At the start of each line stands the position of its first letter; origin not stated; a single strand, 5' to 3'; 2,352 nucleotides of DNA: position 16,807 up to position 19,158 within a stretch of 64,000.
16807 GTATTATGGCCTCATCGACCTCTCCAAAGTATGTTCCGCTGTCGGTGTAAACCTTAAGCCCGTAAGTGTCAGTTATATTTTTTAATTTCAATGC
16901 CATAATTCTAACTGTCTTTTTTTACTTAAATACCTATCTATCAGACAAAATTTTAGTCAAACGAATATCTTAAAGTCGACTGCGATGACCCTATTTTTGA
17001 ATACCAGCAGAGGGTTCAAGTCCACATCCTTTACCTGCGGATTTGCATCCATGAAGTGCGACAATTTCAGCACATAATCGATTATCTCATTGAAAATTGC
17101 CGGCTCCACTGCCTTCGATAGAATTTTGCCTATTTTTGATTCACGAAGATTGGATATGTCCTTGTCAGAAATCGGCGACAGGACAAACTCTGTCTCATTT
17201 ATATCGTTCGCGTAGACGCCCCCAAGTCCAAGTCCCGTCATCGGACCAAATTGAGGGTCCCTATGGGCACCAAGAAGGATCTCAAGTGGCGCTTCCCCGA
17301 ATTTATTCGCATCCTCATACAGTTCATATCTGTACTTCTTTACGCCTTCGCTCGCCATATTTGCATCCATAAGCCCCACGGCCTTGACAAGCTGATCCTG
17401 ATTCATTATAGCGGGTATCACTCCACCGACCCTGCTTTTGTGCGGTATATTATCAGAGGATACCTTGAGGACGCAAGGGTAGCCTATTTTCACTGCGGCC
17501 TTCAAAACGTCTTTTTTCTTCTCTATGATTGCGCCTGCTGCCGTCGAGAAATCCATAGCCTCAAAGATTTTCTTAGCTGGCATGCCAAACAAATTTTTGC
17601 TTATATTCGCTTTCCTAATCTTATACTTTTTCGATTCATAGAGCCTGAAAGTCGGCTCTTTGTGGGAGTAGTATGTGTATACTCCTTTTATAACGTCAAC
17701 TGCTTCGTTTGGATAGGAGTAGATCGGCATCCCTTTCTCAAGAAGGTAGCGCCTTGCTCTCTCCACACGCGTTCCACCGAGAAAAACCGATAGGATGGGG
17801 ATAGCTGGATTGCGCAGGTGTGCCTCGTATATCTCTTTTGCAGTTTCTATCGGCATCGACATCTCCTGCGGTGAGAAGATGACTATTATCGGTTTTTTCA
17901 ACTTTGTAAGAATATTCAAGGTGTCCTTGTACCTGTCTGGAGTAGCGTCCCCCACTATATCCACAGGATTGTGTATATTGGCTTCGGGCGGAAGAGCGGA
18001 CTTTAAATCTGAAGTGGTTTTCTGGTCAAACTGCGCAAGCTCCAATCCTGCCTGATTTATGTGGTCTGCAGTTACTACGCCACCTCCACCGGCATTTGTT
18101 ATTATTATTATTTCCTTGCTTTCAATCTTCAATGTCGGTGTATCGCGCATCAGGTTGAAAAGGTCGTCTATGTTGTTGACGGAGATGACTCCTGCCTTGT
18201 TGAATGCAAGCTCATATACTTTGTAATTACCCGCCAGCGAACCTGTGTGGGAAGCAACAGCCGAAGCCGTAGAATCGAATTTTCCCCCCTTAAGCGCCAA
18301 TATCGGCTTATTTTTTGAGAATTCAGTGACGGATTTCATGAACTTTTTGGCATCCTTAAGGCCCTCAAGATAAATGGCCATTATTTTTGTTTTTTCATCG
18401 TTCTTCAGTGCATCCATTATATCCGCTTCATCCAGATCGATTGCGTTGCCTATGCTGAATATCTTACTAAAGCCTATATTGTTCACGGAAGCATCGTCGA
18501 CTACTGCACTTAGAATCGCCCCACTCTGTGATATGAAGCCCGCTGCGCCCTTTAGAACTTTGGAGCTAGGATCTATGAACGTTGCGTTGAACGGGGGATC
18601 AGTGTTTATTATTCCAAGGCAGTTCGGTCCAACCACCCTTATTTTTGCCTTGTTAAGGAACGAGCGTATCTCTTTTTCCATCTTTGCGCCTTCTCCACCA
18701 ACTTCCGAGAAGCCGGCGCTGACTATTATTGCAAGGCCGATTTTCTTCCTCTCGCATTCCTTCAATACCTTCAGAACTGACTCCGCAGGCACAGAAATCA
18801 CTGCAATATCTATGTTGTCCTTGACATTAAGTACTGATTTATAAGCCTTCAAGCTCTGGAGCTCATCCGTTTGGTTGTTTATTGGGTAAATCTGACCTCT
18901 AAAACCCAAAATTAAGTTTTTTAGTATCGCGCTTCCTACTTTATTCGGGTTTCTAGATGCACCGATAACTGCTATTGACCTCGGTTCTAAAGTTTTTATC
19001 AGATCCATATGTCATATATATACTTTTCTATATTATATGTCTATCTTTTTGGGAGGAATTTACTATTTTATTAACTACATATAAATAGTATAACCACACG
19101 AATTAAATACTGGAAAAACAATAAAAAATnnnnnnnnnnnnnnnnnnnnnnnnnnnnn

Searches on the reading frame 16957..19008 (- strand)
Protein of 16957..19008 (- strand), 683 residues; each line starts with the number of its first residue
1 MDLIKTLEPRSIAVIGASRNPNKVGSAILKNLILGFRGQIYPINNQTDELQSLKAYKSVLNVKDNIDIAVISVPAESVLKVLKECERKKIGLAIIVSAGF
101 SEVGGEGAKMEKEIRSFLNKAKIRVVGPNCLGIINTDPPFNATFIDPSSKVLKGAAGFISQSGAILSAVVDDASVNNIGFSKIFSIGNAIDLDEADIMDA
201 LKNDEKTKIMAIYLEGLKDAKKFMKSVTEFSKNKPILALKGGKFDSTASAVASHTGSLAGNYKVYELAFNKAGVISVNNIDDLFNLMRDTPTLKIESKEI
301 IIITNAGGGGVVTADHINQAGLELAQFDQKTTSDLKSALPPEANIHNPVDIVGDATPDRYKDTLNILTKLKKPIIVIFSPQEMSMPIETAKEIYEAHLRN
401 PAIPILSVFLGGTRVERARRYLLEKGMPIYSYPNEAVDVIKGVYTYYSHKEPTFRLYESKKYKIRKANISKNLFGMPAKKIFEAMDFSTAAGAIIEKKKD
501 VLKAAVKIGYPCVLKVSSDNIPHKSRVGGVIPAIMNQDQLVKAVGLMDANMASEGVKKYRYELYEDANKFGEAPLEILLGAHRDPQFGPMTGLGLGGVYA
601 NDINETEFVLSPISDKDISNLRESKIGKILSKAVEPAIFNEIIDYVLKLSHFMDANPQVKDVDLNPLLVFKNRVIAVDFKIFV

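Call 9: search_protein_families(library=pfam, proteins=[window:16957-19008:-], max_evalue=0.01)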
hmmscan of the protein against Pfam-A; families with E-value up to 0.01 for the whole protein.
window:16957-19008:- (683 aa): 5 families
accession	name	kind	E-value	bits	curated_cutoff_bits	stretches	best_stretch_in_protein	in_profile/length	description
PF13607.11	Succ_CoA_lig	-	4.8e-47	159.6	27.4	1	154-287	2-135/138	Succinyl-CoA ligase like flavodoxin domain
PF13549.11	ATP-grasp_5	-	1.7e-39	135.9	27.6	1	471-683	8-221/221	ATP-grasp domain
PF13380.12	CoA_binding_2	-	2.5e-22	80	22.8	1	10-135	1-115/116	CoA binding domain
PF19045.5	Ligase_CoA_2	-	8.7e-13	49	23.7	1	300-442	1-150/162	Ligase-CoA domain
PF02629.25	CoA_binding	-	1.7e-11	45.1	22.3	1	9-99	3-97/97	CoA binding domain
